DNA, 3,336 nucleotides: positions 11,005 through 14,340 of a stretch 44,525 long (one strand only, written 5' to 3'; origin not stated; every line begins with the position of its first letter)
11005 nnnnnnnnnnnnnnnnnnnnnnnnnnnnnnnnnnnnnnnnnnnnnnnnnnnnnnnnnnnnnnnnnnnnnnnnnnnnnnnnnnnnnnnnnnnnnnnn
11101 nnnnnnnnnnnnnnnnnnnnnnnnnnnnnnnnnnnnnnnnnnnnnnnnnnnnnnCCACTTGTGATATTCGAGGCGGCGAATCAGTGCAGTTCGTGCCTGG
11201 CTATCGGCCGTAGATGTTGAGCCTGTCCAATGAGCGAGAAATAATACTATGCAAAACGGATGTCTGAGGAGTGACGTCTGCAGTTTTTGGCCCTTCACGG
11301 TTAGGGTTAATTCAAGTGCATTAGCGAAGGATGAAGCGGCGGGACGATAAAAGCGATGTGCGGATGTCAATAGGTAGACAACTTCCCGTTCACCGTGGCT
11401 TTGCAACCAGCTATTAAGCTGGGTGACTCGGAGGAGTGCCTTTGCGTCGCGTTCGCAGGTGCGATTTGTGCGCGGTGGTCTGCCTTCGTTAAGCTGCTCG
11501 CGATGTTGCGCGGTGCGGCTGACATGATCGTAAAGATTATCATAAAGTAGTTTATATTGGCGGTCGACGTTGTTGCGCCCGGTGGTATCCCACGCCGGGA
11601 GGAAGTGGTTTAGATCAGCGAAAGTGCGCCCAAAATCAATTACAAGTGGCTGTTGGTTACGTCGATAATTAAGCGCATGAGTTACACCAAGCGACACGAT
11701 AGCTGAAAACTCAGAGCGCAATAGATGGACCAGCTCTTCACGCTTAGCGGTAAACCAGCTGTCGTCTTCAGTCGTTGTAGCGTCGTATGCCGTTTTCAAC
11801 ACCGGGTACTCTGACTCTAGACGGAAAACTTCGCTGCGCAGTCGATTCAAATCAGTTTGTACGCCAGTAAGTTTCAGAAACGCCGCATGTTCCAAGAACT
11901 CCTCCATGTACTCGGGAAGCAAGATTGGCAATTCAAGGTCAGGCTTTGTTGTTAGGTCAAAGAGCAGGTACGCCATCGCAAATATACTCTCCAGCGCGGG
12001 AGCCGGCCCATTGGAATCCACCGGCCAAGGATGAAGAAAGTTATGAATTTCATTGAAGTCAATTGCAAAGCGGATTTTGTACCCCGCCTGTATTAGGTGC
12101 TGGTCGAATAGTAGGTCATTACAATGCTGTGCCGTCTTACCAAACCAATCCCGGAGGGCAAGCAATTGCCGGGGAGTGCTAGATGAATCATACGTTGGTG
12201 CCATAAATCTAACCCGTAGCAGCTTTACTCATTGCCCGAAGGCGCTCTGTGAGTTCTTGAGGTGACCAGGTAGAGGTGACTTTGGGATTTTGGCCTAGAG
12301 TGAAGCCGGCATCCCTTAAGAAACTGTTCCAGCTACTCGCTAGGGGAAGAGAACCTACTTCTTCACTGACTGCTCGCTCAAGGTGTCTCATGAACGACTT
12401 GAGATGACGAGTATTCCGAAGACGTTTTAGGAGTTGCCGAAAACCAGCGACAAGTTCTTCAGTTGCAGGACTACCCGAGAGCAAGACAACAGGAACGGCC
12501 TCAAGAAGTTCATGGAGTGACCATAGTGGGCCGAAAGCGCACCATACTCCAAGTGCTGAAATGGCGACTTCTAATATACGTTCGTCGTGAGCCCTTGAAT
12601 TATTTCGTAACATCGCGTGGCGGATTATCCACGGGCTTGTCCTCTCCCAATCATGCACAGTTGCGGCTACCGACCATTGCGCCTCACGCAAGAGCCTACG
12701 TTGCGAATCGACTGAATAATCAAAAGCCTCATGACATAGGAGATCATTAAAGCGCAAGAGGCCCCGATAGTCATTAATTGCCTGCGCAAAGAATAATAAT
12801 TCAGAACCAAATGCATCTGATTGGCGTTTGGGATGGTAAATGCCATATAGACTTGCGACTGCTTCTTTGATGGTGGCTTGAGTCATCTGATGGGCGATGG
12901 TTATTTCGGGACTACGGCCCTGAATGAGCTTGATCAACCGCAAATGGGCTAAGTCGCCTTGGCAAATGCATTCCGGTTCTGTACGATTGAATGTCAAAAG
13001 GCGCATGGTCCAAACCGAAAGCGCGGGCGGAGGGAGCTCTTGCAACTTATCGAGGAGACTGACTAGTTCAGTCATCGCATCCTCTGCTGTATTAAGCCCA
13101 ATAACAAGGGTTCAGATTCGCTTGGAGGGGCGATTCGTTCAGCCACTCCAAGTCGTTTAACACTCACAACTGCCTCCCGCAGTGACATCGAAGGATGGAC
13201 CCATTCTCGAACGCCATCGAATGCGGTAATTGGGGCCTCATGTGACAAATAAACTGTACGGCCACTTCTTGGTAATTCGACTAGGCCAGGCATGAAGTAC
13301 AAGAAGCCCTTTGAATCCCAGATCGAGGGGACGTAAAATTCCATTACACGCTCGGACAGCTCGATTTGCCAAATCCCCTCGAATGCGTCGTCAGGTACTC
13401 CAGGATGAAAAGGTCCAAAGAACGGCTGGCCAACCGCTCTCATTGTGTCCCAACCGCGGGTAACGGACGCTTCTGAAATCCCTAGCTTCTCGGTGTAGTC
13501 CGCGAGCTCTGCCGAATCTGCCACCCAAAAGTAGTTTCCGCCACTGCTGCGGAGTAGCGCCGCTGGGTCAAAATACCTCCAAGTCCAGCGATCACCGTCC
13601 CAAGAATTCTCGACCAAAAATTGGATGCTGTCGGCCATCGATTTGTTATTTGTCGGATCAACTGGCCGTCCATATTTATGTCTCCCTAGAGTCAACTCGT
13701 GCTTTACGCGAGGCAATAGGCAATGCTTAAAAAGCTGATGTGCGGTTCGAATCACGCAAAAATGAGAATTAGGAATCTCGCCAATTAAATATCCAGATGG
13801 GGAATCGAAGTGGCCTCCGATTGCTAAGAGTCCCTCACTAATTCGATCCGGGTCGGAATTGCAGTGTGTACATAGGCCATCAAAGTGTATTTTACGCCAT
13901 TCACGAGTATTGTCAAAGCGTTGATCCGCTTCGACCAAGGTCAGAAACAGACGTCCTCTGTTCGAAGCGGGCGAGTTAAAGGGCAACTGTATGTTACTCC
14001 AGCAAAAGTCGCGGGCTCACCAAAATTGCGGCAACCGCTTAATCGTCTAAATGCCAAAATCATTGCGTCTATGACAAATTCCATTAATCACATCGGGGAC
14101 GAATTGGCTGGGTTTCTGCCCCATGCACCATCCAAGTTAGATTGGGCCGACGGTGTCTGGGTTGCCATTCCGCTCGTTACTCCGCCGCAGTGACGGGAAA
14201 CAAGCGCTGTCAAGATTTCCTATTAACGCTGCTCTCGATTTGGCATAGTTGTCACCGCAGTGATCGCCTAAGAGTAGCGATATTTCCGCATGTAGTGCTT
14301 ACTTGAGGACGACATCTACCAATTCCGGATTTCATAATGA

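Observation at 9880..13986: Uncharacterised, translationally coupled three-gene operon (304/288/774 aa) embedded among mobile and defence remnants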

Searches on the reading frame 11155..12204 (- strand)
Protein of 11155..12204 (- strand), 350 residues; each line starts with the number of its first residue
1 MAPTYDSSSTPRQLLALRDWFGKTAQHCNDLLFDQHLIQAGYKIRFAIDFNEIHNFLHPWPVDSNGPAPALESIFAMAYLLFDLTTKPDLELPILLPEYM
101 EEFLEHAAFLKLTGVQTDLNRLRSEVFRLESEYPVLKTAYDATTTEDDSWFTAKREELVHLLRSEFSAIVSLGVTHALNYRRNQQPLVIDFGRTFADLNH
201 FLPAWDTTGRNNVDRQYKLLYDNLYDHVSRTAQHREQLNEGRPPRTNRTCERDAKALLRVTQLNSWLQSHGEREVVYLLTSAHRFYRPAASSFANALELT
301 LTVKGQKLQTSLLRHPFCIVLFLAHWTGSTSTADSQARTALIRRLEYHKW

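Call 57: predict_structure(alignment_id=A5)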
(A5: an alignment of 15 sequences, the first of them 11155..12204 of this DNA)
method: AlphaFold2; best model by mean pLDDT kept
length: 350 residues; sequences in the alignment: 15
mean_pLDDT: 83.8   pTM: 0.85
mean pLDDT of the five models: 83.8, 82.9, 82.5, 81.6, 80.7
residues with pLDDT >= 90: 149; 70-90: 150; 50-70: 39; < 50: 12
segments of 3 or more residues with pLDDT < 50: 1-7, 181-185
pLDDT, mean of each block of 10 residues (from residue 1): 44 78 91 94 96 89 72 91 80 94 87 78 89 87 75 90 88 79 55 88 75 87 90 72 73 95 93 96 82 92 92 95 79 81 86
secondary structure, 60 per line:
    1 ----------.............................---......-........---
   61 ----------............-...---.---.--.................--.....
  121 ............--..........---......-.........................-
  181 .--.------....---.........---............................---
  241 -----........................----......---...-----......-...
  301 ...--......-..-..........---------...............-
elements in order: H11-39 E43-48 H50-57 H71-82 H97-113 H116-132 H135-144 H148-153 H155-179 H191-194 H198-206 H210-237 H246-269 E274-279 H291-296 E298-303 E306-311 H316-325 H335-349
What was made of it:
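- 11155..12204 (-): C residues 1-350, the N-terminal domain. It is mostly helical with four strands (43-48, 274-279, 298-303, 306-311). D34, D49, E102, D253, N264 and R314 are invariant in 15 sequences at 16-38% identity. It is the predicted catalytic or ligand-binding module and has no detectable known fold. AF2 model pLDDT 83.8, pTM 0.85 (call 57).
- On PIN domain (PIN-like clan): The confident AF2 model (pTM 0.85) has four strands including a hairpin (call 57).
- The predicted sheet has four strands including a hairpin, not the five parallel strands of PIN (call 57).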

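Call 61: fold_search(model_id=the predicted structure, library=pdb)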
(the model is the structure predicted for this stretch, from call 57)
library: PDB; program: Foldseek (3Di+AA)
matches with E <= 10: 27; with E <= 0.001: 0
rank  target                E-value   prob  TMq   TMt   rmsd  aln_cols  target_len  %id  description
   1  3x0u_A                1.6e+00  0.05  0.14  0.12  19.6       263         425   11  Crystal structure of PirB (released 2015-08-26)
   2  6rcv_A                2.0e+00  0.04  0.11  0.13  22.4       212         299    8  PfRH5 bound to monoclonal antibodies R5.011 and R5.016 (released 2019-06-26)
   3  8rz2_A                2.2e+00  0.03  0.12  0.14  23.7       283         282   10  PfRH5 bound to monoclonal antibody R5.034 (released 2024-07-17)
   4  4u1g_D                2.6e+00  0.05  0.12  0.14  24.8       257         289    8  Plasmodium falciparum reticulocyte-binding protein homologue 5 (PfRH5) bound to monoclonal antibody QA1 (released 2014-08-13)
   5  8pwv_G                3.2e+00  0.04  0.14  0.16  22.3       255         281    9  PfRH5 bound to monoclonal antibody MAD8-502 (released 2024-06-05)
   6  8pwx_B                3.2e+00  0.04  0.14  0.16  21.3       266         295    8  PfRH5 bound to monoclonal antibody R5.008 (released 2024-06-05)
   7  6rcv_F                3.7e+00  0.03  0.11  0.13  22.7       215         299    9  PfRH5 bound to monoclonal antibodies R5.011 and R5.016 (released 2019-06-26)
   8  6q6h_N                4.1e+00  0.03  0.14  0.09  26.4       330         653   13  Cryo-EM structure of the APC/C-Cdc20-Cdk2-cyclinA2-Cks2 complex, the D2 box class (released 2019-09-11)
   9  4u0r_A                4.6e+00  0.03  0.14  0.15  20.5       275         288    8  Plasmodium falciparum reticulocyte-binding protein homologue 5 (PfRH5) bound to monoclonal antibody 9AD4 (released 2014-08-13)
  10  9tvu_b                4.6e+00  0.01  0.11  0.07  51.5       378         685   14  Structure of the Chlamydomonas reinhardtii chlororibosome (released 2026-02-18)
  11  8gjz_B                5.6e+00  0.04  0.08  0.14   8.2        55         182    5  Structure of a STING receptor from S. pistillata Sp-STING1 bound to 2'3'-cUA (released 2023-07-05)
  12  7ssf_H                5.6e+00  0.02  0.10  0.17  19.3       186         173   11  Light harvesting phycobiliprotein HaPE560 from the cryptophyte Hemiselmis andersenii CCMP644 (released 2023-10-25)
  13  7fig_A                5.6e+00  0.01  0.13  0.13  21.2       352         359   11  luteinizing hormone/choriogonadotropin receptor(S277I)-chorionic gonadotropin-Gs complex (released 2021-09-29)
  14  8pwv_A                7.7e+00  0.02  0.14  0.16  22.2       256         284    8  PfRH5 bound to monoclonal antibody MAD8-502 (released 2024-06-05)
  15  6kww_R                7.7e+00  0.01  0.08  0.09  18.6       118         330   14  HslU from Staphylococcus aureus (released 2020-07-15)
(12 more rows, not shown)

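Call 62: fold_search(model_id=the predicted structure, library=viral)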
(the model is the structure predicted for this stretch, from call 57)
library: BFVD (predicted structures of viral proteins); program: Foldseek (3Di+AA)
matches with E <= 10: 49; with E <= 0.001: 0
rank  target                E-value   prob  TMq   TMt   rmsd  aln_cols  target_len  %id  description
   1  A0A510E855            1.6e+00  0.03  0.09  0.12  22.7       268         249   14  (no name in the UniProt tables at hand)
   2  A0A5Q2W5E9            2.3e+00  0.09  0.15  0.23  17.8       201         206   11  (no name in the UniProt tables at hand)
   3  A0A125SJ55            2.7e+00  0.10  0.13  0.13  15.6       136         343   10  (no name in the UniProt tables at hand)
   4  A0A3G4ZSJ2            2.8e+00  0.02  0.12  0.11  22.6       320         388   11  Uncharacterized protein [Edafosvirus sp.]
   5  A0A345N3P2            3.0e+00  0.02  0.09  0.05  20.8       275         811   12  (no name in the UniProt tables at hand)
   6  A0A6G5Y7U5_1          3.6e+00  0.03  0.13  0.06  23.4       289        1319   14  (no name in the UniProt tables at hand)
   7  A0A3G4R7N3            3.8e+00  0.03  0.09  0.15  15.1        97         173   11  RNA-dependent RNA-polymerase (Fragment) [Eastern red scorpionfish flavivirus]
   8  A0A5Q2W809            3.8e+00  0.02  0.11  0.05  28.5       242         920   12  (no name in the UniProt tables at hand)
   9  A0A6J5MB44            4.0e+00  0.04  0.13  0.18  16.8       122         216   12  Uncharacterized protein [uncultured Caudovirales phage]
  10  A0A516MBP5            4.2e+00  0.03  0.10  0.12  16.7       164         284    8  (no name in the UniProt tables at hand)
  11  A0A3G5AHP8            4.5e+00  0.04  0.10  0.09  10.9        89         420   20  VWFA domain-containing protein [Satyrvirus sp.]
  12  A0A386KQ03            4.5e+00  0.02  0.08  0.09  22.5       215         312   12  MuF-like minor capsid protein [Microbacterium phage ValentiniPuff]
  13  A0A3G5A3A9            4.7e+00  0.01  0.08  0.14  18.1       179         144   14  Uncharacterized protein (Fragment) [Gaeavirus sp.]
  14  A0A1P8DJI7            5.0e+00  0.04  0.15  0.23  19.1       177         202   14  (no name in the UniProt tables at hand)
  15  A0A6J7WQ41            5.0e+00  0.03  0.15  0.16  28.1       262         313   12  Uncharacterized protein [uncultured Caudovirales phage]
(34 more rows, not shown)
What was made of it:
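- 11155..12204 (-): Foldseek PDB and BFVD best E=1.6 (calls 61, 62).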

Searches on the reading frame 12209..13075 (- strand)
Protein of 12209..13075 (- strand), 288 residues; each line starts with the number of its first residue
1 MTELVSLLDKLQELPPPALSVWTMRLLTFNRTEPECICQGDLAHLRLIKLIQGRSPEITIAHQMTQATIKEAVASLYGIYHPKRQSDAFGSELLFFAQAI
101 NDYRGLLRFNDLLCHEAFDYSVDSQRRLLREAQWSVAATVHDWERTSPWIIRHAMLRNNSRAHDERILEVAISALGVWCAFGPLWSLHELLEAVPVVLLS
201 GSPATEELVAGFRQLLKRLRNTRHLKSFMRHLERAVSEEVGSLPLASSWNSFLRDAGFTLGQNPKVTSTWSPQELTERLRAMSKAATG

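Call 5: search_protein_families(library=pfam, proteins=[window:12209-13075:-], max_evalue=1)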
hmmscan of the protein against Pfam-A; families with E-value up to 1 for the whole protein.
window:12209-13075:- (288 aa): 1 family
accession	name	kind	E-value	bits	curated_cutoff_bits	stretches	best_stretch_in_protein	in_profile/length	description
PF16073.10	SAT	-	0.14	12.1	22.8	1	205-247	7-48/239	Starter unit:ACP transacylase in aflatoxin biosynthesis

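Call 6: search_protein_families(library=padloc, proteins=[window:12209-13075:-], max_evalue=1)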
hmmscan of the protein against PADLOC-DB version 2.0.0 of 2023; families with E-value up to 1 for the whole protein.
window:12209-13075:- (288 aa): 0 families

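Call 7: search_protein_families(library=ncbifam, proteins=[window:12209-13075:-], max_evalue=1)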
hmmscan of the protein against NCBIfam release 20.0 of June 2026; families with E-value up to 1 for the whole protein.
window:12209-13075:- (288 aa): 1 family
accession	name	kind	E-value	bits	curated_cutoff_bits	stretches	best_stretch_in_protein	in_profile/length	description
NF009650.0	PRK13183.1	equivalog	0.19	11.6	70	1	170-183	19-32/46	photosystem II reaction center protein PsbN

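Call 22: find_homologous_proteins(query=A2, max_evalue=0.01)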
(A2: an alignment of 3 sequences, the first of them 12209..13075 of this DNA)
Query A2 (3 sequences) (288 aa, profile of the alignment): 4 proteins with E <= 0.01 among 8000 candidates.
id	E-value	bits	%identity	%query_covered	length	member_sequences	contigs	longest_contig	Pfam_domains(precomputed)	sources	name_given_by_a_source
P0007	5.5e-140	484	35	49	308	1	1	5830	-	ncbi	-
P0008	2.8e-126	439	100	100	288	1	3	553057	-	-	-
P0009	1.3e-93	332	33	61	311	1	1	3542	-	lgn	-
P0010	2.9e-69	252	54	93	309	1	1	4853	-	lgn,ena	-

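Call 24: find_encoding_contigs(protein=P0009, flank=10000)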
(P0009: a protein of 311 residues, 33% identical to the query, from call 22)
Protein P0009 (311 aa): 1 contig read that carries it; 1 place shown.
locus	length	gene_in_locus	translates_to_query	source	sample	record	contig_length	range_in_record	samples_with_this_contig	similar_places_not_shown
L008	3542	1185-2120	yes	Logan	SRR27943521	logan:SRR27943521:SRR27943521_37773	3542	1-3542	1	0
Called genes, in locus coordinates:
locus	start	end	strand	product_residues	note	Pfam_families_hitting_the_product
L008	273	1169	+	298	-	-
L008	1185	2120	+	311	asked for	-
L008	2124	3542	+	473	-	?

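Call 31: search_solved_structures(query=A2, max_evalue=10)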
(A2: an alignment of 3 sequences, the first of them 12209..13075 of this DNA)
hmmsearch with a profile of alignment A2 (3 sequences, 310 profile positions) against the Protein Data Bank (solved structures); distinct sequences matched with E-value up to 10: 1.
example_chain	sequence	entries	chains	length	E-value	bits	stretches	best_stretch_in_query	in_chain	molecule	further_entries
9k8a_A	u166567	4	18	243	1.2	11.8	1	186-245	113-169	Cage-t32-Zn1-HEHE-34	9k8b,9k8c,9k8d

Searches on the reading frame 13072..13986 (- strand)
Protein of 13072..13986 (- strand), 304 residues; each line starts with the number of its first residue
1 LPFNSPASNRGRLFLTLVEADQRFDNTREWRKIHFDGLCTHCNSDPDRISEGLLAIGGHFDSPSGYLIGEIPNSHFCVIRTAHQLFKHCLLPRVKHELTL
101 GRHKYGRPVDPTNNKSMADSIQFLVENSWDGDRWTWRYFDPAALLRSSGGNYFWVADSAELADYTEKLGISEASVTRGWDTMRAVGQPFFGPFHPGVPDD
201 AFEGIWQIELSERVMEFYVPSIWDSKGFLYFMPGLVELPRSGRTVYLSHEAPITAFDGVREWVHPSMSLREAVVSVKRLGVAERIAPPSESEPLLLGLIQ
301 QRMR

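Call 5: search_protein_families(library=pfam, proteins=[window:13072-13986:-], max_evalue=1)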
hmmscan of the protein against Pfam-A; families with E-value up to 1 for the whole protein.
window:13072-13986:- (304 aa): 1 family
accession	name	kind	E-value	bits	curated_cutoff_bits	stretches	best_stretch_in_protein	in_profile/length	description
PF25000.1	DUF7779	-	0.075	13.7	27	1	44-104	20-80/95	Domain of unknown function (DUF7779)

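Call 6: search_protein_families(library=padloc, proteins=[window:13072-13986:-], max_evalue=1)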
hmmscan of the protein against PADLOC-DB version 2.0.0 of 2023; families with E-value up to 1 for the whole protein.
window:13072-13986:- (304 aa): 0 families

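Call 7: search_protein_families(library=ncbifam, proteins=[window:13072-13986:-], max_evalue=1)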
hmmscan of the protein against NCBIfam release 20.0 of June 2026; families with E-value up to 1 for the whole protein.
window:13072-13986:- (304 aa): 0 families

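Call 21: find_homologous_proteins(query=A1, max_evalue=0.01)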
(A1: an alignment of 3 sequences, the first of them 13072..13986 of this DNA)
Query A1 (3 sequences) (304 aa, profile of the alignment): 3 proteins with E <= 0.01 among 8000 candidates.
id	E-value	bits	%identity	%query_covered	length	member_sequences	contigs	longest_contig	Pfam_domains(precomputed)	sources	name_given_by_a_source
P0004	5.7e-146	504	100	100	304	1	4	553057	-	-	-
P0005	7.9e-146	503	28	90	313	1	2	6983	-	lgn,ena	-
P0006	1.2e-87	312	52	99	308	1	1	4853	-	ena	-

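Call 23: find_encoding_contigs(protein=P0006, flank=10000)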
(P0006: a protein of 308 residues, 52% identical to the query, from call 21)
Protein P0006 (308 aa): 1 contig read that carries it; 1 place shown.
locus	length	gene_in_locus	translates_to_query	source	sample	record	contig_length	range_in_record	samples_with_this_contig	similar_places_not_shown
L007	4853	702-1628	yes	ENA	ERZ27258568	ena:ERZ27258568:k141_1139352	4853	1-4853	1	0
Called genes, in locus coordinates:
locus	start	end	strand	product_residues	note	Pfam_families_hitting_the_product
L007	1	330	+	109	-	?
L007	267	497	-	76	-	-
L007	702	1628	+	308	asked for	-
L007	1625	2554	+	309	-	-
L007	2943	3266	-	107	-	-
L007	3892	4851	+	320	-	?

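Call 30: search_solved_structures(query=A1, max_evalue=10)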
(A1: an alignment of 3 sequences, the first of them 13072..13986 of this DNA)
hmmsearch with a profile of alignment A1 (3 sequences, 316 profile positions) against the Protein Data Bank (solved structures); distinct sequences matched with E-value up to 10: 1.
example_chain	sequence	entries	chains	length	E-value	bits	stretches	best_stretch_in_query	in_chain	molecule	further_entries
4din_B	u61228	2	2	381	0.37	13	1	153-182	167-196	cAMP-dependent protein kinase type I-beta regulatory subunit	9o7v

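Call 71: search_protein_families(library=pfam, alignment_id=A7, max_evalue=10)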
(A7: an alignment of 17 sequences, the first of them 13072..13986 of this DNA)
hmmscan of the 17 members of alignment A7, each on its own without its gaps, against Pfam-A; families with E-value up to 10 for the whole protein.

A. member 1, window:13072-13986:- (304 aa): 1 family
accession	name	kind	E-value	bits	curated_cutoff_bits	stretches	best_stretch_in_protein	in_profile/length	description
PF25000.1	DUF7779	-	0.075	13.7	27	1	44-104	20-80/95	Domain of unknown function (DUF7779)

B. families by the number of members that match (of 17 scanned): 10 families
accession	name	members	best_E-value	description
PF06926.16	Rep_Org_C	1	0.036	Putative replisome organiser protein C-terminus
PF25000.1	DUF7779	1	0.075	Domain of unknown function (DUF7779)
PF11470.14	TUG-UBL1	1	0.08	TUG ubiquitin-like domain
PF22406.1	DdMyo7_FERM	1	0.094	DdMyo7 FERM domain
PF24643.1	DUF7637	1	0.1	Domain of unknown function (DUF7637)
PF01221.23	Dynein_light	1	0.1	Dynein light chain type 1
PF16073.10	SAT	1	0.14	Starter unit:ACP transacylase in aflatoxin biosynthesis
PF21400.3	Ndc10_N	1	0.16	Ndc10 N-terminal domain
PF16119.10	DUF4835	1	0.22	Domain of unknown function (DUF4835)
PF16193.11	AAA_assoc_2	1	0.3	AAA C-terminal domain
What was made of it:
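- No HTH or antitoxin-like DNA-binding domain was found (calls 5, 71).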

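Call 91: search_dna_similar(query=window:13072-13986:-, collection=plasmids, mode=protein, max_evalue=0.01, max_rows=10)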
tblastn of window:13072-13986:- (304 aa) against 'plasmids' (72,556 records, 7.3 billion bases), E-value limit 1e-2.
No match.

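Call 93: find_related_loci(query=A1, collection=viral_contigs, flank=8000)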
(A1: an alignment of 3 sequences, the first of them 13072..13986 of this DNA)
Query A1 (304 aa) in viral_contigs; peptide patterns used: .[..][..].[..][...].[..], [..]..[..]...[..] (x = any residue, [..] = any of these).
105 stretches matched a pattern, but none encodes a relative of the query by tblastn (E <= 1e-3).

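Call 95: find_related_loci(query=A8, collection=metagenome_contigs, flank=10000)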
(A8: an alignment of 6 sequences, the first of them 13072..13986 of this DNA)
Query A8 (304 aa) in metagenome_contigs; peptide patterns used: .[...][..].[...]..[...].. (x = any residue, [..] = any of these).
47 stretches matched a pattern, but none encodes a relative of the query by tblastn (E <= 1e-3).

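Call 102: search_solved_structures(query=A8, max_evalue=10)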
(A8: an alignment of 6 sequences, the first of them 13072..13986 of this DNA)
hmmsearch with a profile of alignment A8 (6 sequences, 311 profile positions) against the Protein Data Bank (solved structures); distinct sequences matched with E-value up to 10: 1.
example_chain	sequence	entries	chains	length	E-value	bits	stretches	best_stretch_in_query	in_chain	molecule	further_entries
1ykd_A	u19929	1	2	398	0.5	12.8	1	63-175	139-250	adenylate cyclase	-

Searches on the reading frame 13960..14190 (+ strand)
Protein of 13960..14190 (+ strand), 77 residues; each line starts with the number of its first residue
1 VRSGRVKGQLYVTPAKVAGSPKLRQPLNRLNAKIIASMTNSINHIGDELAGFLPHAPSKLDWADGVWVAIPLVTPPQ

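Call 53: search_protein_families(library=pfam, proteins=[window:13960-14190:+], max_evalue=1)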
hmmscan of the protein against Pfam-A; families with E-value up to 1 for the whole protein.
window:13960-14190:+ (77 aa): 0 families
